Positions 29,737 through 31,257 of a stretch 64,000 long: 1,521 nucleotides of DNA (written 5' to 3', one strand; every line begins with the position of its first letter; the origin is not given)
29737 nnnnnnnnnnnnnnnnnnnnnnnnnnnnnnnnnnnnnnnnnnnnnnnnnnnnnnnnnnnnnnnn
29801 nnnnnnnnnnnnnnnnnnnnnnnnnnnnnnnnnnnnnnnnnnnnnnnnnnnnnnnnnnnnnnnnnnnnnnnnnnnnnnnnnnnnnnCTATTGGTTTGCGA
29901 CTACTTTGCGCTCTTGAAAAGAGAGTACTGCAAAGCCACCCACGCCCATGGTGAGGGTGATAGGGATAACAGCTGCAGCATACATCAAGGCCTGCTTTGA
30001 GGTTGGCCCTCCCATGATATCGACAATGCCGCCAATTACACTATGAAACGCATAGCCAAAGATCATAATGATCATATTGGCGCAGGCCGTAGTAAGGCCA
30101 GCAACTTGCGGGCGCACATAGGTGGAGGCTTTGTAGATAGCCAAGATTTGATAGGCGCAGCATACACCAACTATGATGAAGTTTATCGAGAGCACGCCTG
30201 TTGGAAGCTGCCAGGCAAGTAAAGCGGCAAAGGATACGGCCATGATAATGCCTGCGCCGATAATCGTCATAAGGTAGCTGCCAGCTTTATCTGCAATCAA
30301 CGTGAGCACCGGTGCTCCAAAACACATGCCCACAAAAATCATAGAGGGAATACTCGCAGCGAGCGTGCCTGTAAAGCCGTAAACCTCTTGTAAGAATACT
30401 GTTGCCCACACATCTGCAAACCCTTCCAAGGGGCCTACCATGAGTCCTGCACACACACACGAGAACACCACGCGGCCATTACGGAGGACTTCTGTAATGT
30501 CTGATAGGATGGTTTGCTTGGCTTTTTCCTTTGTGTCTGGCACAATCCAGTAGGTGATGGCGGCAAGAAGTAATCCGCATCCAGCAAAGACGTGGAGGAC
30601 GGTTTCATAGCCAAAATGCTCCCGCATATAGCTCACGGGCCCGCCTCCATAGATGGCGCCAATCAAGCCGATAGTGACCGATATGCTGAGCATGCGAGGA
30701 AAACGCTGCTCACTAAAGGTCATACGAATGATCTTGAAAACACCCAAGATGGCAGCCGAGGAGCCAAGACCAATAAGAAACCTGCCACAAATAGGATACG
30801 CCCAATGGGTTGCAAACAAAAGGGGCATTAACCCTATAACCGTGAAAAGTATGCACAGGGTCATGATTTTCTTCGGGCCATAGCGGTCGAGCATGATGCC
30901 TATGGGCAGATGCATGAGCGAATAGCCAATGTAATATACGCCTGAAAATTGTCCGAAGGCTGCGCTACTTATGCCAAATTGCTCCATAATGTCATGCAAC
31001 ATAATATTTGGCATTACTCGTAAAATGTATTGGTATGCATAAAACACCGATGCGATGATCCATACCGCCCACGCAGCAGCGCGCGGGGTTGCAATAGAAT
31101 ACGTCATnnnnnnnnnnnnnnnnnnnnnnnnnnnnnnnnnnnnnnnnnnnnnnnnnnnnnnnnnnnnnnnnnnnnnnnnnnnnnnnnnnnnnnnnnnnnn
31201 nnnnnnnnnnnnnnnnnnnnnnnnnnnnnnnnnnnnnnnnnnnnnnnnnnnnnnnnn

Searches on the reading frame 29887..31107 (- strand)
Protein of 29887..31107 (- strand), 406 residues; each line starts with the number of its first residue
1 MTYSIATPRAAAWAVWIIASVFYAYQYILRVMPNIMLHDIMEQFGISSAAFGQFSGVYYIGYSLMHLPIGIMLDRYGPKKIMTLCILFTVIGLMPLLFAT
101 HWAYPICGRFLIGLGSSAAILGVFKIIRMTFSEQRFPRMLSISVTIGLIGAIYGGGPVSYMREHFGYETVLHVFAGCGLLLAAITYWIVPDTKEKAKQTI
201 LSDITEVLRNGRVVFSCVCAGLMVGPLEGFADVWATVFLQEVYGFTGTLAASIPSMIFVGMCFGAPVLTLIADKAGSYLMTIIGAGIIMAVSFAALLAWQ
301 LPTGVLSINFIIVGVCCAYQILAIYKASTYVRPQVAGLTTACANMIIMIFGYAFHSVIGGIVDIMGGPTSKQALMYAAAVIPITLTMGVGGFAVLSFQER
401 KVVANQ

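Call 44: search_protein_families(library=ncbifam, proteins=[window:29887-31107:-], max_evalue=1e-10)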
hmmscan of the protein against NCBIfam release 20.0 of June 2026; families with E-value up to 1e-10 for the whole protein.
window:29887-31107:- (406 aa): 3 families
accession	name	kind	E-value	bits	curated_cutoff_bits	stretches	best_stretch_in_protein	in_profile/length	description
TIGR00893.1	2A0114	subfamily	4.2e-18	65.5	395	1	23-197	3-177/399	D-galactonate transporter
TIGR00710.1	efflux_Bcr_CflA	subfamily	3e-16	59.8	200.9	1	38-381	29-376/385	Bcr/CflA family efflux MFS transporter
TIGR00881.1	2A0104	subfamily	5.7e-13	48.6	407.75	1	22-199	3-181/379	phosphoglycerate transporter protein PgtP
